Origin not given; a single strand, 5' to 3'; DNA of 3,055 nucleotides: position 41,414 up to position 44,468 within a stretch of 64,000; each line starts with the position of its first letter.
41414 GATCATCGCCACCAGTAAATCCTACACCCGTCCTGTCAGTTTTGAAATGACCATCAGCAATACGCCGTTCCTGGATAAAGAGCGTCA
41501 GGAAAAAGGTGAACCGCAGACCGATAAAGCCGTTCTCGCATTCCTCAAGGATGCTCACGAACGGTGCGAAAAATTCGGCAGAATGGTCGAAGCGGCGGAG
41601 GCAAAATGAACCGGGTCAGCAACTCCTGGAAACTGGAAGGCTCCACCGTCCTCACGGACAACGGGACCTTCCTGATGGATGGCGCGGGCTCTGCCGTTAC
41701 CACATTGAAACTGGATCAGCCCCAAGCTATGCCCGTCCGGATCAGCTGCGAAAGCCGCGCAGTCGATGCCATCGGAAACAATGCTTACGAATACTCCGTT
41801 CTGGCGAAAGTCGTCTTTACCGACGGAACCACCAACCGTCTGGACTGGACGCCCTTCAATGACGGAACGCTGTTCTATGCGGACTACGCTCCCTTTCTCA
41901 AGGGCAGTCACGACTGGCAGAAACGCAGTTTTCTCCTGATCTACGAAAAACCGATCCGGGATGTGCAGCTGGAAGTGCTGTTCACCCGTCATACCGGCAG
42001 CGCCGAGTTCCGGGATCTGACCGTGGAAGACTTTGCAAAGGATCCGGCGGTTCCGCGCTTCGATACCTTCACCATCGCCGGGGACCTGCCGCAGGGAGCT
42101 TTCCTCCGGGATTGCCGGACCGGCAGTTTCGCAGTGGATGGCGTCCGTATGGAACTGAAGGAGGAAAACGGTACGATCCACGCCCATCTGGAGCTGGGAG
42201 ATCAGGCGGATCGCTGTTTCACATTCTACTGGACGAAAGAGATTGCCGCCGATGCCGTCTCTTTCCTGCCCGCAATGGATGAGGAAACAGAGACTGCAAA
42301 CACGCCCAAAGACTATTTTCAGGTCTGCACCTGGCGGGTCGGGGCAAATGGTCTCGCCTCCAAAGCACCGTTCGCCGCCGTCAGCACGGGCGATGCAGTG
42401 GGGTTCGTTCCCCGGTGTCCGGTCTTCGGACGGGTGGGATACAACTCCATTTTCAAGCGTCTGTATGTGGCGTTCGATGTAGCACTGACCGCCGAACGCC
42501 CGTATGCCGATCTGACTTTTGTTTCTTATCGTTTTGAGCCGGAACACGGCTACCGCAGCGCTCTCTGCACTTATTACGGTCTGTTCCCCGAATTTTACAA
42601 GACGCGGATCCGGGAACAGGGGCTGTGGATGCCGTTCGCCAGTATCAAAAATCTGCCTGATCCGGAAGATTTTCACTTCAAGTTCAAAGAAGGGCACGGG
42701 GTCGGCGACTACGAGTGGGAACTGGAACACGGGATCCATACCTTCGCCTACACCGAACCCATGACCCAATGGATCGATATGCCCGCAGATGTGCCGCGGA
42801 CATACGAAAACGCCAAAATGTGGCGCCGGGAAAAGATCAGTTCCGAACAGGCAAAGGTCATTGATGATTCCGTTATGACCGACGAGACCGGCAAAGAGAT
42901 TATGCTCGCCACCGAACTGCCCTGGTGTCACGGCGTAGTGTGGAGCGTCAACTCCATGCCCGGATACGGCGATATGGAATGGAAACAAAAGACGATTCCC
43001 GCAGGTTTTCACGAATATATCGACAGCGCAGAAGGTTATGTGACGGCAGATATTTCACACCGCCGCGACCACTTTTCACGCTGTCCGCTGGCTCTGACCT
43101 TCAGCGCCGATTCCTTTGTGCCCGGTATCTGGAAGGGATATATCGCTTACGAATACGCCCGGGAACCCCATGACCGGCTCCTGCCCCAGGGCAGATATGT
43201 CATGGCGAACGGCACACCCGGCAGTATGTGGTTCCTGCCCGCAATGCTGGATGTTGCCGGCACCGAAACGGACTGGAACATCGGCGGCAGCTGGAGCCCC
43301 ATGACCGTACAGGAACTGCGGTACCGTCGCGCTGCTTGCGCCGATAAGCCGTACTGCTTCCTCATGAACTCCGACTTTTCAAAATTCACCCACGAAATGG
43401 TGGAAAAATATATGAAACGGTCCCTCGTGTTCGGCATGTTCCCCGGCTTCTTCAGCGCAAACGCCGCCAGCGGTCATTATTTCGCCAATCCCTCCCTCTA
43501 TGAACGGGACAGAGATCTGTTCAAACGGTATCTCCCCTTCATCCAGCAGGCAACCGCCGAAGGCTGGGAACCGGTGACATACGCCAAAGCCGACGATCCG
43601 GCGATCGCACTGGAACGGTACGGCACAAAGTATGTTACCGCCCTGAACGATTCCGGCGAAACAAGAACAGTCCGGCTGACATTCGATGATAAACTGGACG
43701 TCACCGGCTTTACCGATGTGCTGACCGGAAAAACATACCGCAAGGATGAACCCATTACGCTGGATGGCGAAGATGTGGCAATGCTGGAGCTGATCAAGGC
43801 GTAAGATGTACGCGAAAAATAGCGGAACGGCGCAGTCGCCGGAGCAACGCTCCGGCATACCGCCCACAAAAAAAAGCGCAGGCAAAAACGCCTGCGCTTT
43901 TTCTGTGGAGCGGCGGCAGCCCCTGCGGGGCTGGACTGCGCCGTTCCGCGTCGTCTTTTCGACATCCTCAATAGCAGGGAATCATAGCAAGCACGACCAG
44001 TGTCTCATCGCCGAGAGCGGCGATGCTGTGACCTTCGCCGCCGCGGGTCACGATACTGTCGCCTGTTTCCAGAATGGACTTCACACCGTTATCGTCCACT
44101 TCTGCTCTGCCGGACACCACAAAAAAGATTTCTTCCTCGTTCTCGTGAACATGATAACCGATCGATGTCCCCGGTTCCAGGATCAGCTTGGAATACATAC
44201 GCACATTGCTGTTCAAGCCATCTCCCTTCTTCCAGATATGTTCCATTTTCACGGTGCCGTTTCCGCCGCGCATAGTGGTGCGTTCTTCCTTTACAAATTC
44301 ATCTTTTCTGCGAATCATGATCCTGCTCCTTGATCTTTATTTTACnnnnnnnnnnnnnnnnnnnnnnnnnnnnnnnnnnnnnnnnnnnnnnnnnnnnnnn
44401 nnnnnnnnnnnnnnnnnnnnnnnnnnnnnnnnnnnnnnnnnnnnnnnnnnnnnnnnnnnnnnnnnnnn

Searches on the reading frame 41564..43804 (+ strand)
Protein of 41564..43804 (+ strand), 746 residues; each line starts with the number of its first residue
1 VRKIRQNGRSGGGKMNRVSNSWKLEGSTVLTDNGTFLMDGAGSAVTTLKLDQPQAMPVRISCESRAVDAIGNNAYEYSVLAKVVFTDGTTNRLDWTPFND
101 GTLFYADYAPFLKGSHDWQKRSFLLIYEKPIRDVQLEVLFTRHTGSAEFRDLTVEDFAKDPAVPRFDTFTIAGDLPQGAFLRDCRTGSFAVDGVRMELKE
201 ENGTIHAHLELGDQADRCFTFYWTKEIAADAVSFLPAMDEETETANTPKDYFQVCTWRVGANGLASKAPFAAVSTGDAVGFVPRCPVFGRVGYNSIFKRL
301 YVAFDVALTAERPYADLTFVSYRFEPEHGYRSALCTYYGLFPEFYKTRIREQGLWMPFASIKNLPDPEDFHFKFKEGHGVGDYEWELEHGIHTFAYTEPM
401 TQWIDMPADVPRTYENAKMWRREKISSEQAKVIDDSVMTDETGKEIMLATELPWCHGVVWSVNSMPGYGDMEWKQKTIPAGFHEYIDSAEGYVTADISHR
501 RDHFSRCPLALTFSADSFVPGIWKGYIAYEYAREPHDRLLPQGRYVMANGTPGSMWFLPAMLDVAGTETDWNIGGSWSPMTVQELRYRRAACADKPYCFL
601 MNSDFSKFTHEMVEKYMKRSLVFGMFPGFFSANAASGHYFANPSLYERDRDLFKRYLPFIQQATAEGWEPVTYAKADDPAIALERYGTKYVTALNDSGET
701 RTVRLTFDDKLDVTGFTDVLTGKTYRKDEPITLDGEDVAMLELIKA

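Call 14: search_protein_families(library=pfam, proteins=[window:41564-43804:+])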
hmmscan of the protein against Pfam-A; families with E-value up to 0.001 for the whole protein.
window:41564-43804:+ (746 aa): 0 families

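Call 16: find_homologous_proteins(query=window:41606-43804:+)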
Query window:41606-43804:+ (732 aa): 737 proteins with E <= 0.001 among 8000 candidates; the best 120 are listed.
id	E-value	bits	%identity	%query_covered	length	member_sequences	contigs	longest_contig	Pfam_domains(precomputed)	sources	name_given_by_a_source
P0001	0.0e+0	1696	98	100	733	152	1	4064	-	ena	-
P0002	0.0e+0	1427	81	100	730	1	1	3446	-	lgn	-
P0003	0.0e+0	1342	76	100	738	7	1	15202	-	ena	-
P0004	1.9e-254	864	52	100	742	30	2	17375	-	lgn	-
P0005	1.6e-242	825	52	99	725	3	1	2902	-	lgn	-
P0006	1.2e-239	815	52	99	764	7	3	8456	-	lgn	-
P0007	3.2e-239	814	50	100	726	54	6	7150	-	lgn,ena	-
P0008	1.0e-238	812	50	100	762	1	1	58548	-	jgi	-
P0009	2.6e-222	758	50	100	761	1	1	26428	-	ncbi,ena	-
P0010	1.7e-205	703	46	100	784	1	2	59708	-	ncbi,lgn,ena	-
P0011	2.8e-203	695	45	99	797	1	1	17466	-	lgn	-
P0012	2.3e-186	639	45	94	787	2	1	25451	-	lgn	-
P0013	7.1e-181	621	43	97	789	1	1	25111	-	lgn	-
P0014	5.0e-167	575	48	75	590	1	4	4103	-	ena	-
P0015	9.2e-158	545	40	98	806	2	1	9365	-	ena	-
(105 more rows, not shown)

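Call 18: find_encoding_contigs(protein=P0001, flank=3000, max_places=4)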
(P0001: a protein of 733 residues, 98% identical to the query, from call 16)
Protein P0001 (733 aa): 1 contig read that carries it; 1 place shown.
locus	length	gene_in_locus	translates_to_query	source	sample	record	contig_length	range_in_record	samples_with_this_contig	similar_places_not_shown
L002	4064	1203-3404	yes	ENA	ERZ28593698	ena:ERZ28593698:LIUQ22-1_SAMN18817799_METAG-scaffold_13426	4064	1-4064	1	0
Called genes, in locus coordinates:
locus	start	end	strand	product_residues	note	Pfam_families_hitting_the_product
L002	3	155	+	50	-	?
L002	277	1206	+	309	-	PF01261:AP_endonuc_2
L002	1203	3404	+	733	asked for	-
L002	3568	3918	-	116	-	PF00190:Cupin_1 (weak), PF07883:Cupin_2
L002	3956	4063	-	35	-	?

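Call 19: find_encoding_contigs(protein=P0002, flank=3000, max_places=4)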
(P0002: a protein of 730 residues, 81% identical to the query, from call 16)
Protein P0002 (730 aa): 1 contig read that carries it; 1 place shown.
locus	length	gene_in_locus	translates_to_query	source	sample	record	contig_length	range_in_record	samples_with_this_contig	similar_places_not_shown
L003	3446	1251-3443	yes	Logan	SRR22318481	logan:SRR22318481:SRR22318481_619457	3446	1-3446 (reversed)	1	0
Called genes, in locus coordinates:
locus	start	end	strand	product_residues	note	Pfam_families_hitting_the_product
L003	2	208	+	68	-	?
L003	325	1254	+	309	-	PF01261:AP_endonuc_2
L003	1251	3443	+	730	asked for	-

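Call 20: find_encoding_contigs(protein=P0003, flank=3000, max_places=4)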
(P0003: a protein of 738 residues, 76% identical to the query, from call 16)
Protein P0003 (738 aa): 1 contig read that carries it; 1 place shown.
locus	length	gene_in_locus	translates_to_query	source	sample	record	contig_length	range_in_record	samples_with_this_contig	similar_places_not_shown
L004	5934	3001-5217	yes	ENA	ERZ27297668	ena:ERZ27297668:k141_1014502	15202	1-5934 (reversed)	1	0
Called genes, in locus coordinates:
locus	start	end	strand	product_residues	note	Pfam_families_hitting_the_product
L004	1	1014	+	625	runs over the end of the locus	PF01134:GIDA, PF07992:Pyr_redox_2 (weak), PF12831:FAD_oxidored (weak), PF13932:SAM_GIDA_C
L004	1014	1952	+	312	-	PF00528:BPD_transp_1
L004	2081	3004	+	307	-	PF01261:AP_endonuc_2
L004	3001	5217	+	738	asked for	-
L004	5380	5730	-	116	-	PF07883:Cupin_2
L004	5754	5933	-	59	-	?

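Call 37: find_encoding_contigs(protein=P0004, flank=6000, max_places=3)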
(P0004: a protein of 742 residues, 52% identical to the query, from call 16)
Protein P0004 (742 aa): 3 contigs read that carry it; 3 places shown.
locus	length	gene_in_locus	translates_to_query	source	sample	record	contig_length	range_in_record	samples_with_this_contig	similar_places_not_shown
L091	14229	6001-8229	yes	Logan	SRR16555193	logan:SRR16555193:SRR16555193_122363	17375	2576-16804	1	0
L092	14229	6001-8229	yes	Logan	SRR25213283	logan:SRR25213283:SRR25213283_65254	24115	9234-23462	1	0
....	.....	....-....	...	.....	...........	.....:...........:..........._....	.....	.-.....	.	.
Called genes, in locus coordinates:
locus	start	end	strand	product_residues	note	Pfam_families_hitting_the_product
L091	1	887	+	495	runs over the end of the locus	PF02554:CstA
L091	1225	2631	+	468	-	PF05448:AXE1, PF00326:Peptidase_S9 (weak)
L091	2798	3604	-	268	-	PF02548:Pantoate_transf, PF13714:PEP_mutase (faint)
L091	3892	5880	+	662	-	PF08206:OB_RNB, PF17876:CSD2 (weak), PF00773:RNB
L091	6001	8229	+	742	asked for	-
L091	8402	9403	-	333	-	PF21948:LplA-B_cat, PF03099:BPL_LplA_LipB (weak), PF10437:Lip_prot_lig_C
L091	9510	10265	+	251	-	PF08220:HTH_DeoR, PF00455:DeoRC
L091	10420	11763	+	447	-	PF00364:Biotin_lipoyl, PF02817:E3_binding, PF00198:2-oxoacid_dh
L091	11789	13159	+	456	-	PF03486:HI0933_like (faint), PF07992:Pyr_redox_2, PF12831:FAD_oxidored (faint), PF13450:NAD_binding_8 (faint), PF13738:Pyr_redox_3, PF00070:Pyr_redox, PF02852:Pyr_redox_dim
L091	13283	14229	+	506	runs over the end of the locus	?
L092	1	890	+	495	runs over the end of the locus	PF02554:CstA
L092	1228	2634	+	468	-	PF05448:AXE1, PF00326:Peptidase_S9 (weak)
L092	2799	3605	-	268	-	PF02548:Pantoate_transf, PF13714:PEP_mutase (weak)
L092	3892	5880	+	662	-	PF08206:OB_RNB, PF17876:CSD2 (weak), PF00773:RNB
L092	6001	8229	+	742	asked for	-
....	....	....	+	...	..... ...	-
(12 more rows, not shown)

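Call 38: find_encoding_contigs(protein=P0008, flank=10000, max_places=3)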
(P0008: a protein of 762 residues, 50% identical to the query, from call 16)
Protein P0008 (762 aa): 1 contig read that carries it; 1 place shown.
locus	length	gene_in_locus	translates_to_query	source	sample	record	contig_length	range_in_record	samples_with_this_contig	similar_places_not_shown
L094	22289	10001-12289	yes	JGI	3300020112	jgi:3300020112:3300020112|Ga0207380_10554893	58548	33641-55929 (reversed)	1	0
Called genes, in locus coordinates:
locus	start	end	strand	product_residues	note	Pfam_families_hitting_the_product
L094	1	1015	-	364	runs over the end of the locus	-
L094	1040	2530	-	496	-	PF01425:Amidase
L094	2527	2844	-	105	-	PF02686:GatC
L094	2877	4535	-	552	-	PF00365:PFK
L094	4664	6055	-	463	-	PF03781:FGE-sulfatase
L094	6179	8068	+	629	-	PF01134:GIDA, PF07992:Pyr_redox_2 (faint), PF12831:FAD_oxidored (faint), PF13932:SAM_GIDA_C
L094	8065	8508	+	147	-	PF12911:OppC_N (weak)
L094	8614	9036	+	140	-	PF00528:BPD_transp_1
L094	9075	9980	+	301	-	PF01261:AP_endonuc_2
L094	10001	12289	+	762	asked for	-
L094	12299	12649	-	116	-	PF07883:Cupin_2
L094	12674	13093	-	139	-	-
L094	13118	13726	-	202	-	PF07949:YbbR (faint)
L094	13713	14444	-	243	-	PF02457:DAC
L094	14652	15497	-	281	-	PF00809:Pterin_bind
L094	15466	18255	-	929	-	PF00521:DNA_topoisoIV, PF03989:DNA_gyraseA_C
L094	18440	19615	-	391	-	PF00226:DnaJ, PF01556:DnaJ_C, PF00684:DnaJ_CXXCXGXG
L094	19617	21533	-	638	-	PF02518:HATPase_c (weak), PF13589:HATPase_c_3, PF00183:HSP90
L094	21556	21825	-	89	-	PF09723:Zn_ribbon_8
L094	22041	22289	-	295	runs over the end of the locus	-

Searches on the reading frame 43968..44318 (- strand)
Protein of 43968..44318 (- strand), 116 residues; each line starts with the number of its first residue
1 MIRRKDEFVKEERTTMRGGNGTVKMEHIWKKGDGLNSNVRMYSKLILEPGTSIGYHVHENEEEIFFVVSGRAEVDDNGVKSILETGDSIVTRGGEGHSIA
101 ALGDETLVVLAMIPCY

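Call 14: search_protein_families(library=pfam, proteins=[window:43968-44318:-])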
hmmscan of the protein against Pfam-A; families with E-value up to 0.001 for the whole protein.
window:43968-44318:- (116 aa): 5 families
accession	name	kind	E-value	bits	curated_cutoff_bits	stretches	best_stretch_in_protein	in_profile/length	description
PF07883.17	Cupin_2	-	8.4e-18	64.3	27.2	1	46-112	4-69/70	Cupin domain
PF00190.28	Cupin_1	-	3.2e-05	24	22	1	41-111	34-111/151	Cupin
PF14667.12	Polysacc_synt_C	-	0.00014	22.4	28.7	0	45-77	23-55/111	Polysaccharide biosynthesis C-terminal domain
PF05899.18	Cupin_3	-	0.00016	21.7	23.5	1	56-94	20-59/74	EutQ-like cupin domain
PF01050.24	MannoseP_isomer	-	0.00021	21.9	23.6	1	29-108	16-96/116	Mannose-6-phosphate isomerase C-terminal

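Call 15: find_encoding_contigs(protein=window:43968-44318:-, flank=3000, max_places=10)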
Protein window:43968-44318:- (116 aa): 23 contigs read that carry it; 1 place shown.
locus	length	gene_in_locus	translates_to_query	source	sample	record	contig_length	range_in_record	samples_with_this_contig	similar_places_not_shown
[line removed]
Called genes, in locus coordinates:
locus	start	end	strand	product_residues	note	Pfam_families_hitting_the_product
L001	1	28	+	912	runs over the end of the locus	-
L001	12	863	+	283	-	PF00809:Pterin_bind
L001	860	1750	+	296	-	PF19293:CdaA_N (weak), PF02457:DAC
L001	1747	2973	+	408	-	PF07949:YbbR (faint)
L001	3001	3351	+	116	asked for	PF07883:Cupin_2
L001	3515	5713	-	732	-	-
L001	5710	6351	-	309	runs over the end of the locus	PF01261:AP_endonuc_2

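Call 45: find_homologous_proteins(query=window:43968-44318:-, max_evalue=1e-20)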
Query window:43968-44318:- (116 aa): 87 proteins with E <= 1e-20 among 107 candidates.
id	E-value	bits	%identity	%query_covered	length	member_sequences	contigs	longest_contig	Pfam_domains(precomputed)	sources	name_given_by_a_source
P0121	2.9e-69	248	97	100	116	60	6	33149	PF07883.18,PF00190.29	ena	-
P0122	1.0e-59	217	84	100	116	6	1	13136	PF07883.18,PF01050.25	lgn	-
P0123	2.4e-58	213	84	100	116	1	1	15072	PF07883.18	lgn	-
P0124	1.3e-55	204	82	100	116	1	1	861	PF07883.18,PF05899.19,PF01050.25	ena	-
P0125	1.1e-54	201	89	87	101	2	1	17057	PF07883.18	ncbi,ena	-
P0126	4.9e-54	199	99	81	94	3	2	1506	PF07883.18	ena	-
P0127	1.4e-53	198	76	100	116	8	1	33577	PF07883.18,PF00190.29,PF05899.19,PF01050.25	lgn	-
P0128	3.1e-49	184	72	100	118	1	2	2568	PF07883.18,PF00190.29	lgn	-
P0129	2.2e-48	181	72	100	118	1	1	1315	PF07883.18,PF00190.29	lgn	-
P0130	4.6e-44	167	81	83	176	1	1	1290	PF07883.18,PF01784.25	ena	-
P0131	2.0e-43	165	67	100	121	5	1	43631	PF07883.18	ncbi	-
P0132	1.9e-42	162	68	97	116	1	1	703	PF07883.18,PF00190.29,PF02311.26,PF01050.25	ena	-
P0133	4.5e-42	161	61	100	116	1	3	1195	PF07883.18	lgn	-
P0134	1.2e-41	159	59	100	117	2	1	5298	PF07883.18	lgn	-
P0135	1.3e-41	159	66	100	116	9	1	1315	PF07883.18,PF05899.19,PF01050.25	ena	-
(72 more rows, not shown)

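Call 46: find_encoding_contigs(protein=P0121, flank=10000, max_places=6)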
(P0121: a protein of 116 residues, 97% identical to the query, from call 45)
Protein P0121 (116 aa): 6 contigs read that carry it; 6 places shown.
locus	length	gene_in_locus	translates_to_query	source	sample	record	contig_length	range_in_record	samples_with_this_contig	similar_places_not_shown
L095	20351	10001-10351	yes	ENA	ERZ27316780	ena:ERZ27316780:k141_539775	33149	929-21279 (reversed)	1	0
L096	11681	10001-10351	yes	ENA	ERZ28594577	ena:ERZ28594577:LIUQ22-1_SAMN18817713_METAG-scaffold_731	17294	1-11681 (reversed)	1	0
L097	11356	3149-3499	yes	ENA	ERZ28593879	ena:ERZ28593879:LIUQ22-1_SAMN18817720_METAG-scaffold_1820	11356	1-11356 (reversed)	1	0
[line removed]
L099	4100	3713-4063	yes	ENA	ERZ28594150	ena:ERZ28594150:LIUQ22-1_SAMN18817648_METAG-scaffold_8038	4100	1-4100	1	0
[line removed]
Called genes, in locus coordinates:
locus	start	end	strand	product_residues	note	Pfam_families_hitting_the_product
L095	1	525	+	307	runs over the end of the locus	PF00892:EamA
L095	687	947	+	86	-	PF09723:Zn_ribbon_8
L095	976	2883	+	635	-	PF02518:HATPase_c (weak), PF13589:HATPase_c_3, PF00183:HSP90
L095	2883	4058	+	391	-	PF00226:DnaJ, PF01556:DnaJ_C, PF00684:DnaJ_CXXCXGXG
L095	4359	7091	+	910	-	PF00521:DNA_topoisoIV, PF03989:DNA_gyraseA_C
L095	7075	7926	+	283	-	PF00809:Pterin_bind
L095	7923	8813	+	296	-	PF19293:CdaA_N (weak), PF02457:DAC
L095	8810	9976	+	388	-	PF07949:YbbR (weak)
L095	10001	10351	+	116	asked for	PF00190:Cupin_1 (weak), PF07883:Cupin_2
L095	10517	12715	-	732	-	-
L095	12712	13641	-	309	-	PF01261:AP_endonuc_2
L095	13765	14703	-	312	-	PF12911:OppC_N (weak), PF00528:BPD_transp_1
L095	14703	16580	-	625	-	PF01134:GIDA, PF07992:Pyr_redox_2 (weak), PF12831:FAD_oxidored (weak), PF13932:SAM_GIDA_C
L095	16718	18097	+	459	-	PF03781:FGE-sulfatase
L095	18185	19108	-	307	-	PF00890:FAD_binding_2 (weak), PF01266:DAO (weak), PF03486:HI0933_like (weak), PF07992:Pyr_redox_2, PF12831:FAD_oxidored, PF13450:NAD_binding_8 (weak), PF13738:Pyr_redox_3, PF00070:Pyr_redox, +1 more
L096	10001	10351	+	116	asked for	PF00190:Cupin_1 (weak), PF07883:Cupin_2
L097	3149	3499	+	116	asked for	PF00190:Cupin_1 (weak), PF07883:Cupin_2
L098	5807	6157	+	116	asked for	PF00190:Cupin_1 (weak), PF07883:Cupin_2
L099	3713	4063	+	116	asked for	PF00190:Cupin_1 (weak), PF07883:Cupin_2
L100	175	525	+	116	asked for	PF00190:Cupin_1 (weak), PF07883:Cupin_2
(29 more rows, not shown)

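Call 47: find_encoding_contigs(protein=P0122, flank=10000, max_places=3)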
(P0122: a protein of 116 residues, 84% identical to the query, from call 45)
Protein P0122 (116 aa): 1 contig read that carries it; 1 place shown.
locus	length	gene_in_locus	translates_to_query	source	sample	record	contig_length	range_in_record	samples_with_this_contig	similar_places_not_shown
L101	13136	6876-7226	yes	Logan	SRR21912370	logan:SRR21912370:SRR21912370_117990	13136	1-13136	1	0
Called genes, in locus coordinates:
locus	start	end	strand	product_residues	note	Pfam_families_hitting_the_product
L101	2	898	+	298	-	?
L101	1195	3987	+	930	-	PF00521:DNA_topoisoIV, PF03989:DNA_gyraseA_C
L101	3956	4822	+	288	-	PF00809:Pterin_bind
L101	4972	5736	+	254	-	PF02457:DAC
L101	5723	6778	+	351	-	PF07949:YbbR (faint)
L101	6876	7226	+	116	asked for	PF01050:MannoseP_isomer (weak), PF07883:Cupin_2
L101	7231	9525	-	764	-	-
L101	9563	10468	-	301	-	PF01261:AP_endonuc_2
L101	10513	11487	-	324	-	PF12911:OppC_N (weak), PF00528:BPD_transp_1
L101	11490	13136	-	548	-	?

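Call 48: find_encoding_contigs(protein=P0123, flank=10000, max_places=3)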
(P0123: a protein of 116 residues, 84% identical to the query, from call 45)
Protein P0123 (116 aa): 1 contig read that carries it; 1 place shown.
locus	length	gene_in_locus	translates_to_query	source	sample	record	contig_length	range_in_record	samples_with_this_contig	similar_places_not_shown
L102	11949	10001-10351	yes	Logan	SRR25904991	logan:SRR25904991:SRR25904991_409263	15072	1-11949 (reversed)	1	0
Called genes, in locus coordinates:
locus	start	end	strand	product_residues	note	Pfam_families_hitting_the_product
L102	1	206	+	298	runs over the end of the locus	PF00809:Pterin_bind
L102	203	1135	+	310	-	PF02457:DAC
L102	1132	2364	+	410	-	-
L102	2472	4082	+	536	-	PF13506:Glyco_transf_21 (weak), PF00535:Glycos_transf_2 (weak), PF13641:Glyco_tranf_2_3, PF13632:Glyco_trans_2_3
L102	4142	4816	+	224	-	-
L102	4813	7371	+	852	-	-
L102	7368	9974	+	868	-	PF07691:PA14 (weak)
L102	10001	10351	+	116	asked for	PF07883:Cupin_2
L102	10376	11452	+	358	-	PF01546:Peptidase_M20, PF07687:M20_dimer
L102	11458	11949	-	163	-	?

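Call 49: find_encoding_contigs(protein=P0127, flank=10000, max_places=3)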
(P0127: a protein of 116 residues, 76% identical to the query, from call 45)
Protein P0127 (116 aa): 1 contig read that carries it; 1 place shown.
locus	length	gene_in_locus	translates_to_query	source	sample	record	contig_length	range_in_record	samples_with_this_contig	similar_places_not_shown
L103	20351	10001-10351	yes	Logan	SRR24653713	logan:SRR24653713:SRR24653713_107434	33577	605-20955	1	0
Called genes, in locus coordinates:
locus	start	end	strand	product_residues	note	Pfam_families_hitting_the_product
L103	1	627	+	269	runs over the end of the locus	PF00809:Pterin_bind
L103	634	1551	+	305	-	PF19293:CdaA_N (weak), PF02457:DAC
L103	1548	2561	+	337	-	PF07949:YbbR (faint)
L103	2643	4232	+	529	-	PF13506:Glyco_transf_21 (faint), PF00535:Glycos_transf_2 (weak), PF13641:Glyco_tranf_2_3, PF13632:Glyco_trans_2_3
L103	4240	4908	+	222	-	PF07963:N_methyl (weak)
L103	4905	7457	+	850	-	-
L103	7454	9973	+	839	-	-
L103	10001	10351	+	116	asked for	PF00190:Cupin_1 (weak), PF01050:MannoseP_isomer (weak), PF07883:Cupin_2, PF05899:Cupin_3 (weak)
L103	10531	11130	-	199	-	PF11967:RecO_N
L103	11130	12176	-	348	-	PF12796:Ank_2, PF13857:Ank_5, PF00023:Ank (weak), PF13637:Ank_4, PF13857:Ank_5 (weak), PF00023:Ank, PF12796:Ank_2 (weak), PF00023:Ank (weak), +2 more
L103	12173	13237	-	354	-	PF21016:RlmN_N, PF04055:Radical_SAM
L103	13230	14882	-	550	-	-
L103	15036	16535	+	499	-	PF03853:YjeF_N, PF01256:Carb_kinase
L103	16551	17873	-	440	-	PF05496:RuvB_N, PF14532:Sigma54_activ_2 (faint), PF00004:AAA, PF07728:AAA_5 (weak), PF13173:AAA_14 (faint), PF16193:AAA_assoc_2, PF12002:MgsA_C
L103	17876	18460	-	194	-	PF00475:IGPD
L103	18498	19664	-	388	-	PF07687:M20_dimer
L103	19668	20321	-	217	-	PF00702:Hydrolase, PF12710:HAD, PF13419:HAD_2, PF13242:Hydrolase_like (weak)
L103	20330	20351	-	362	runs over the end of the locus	PF00814:TsaD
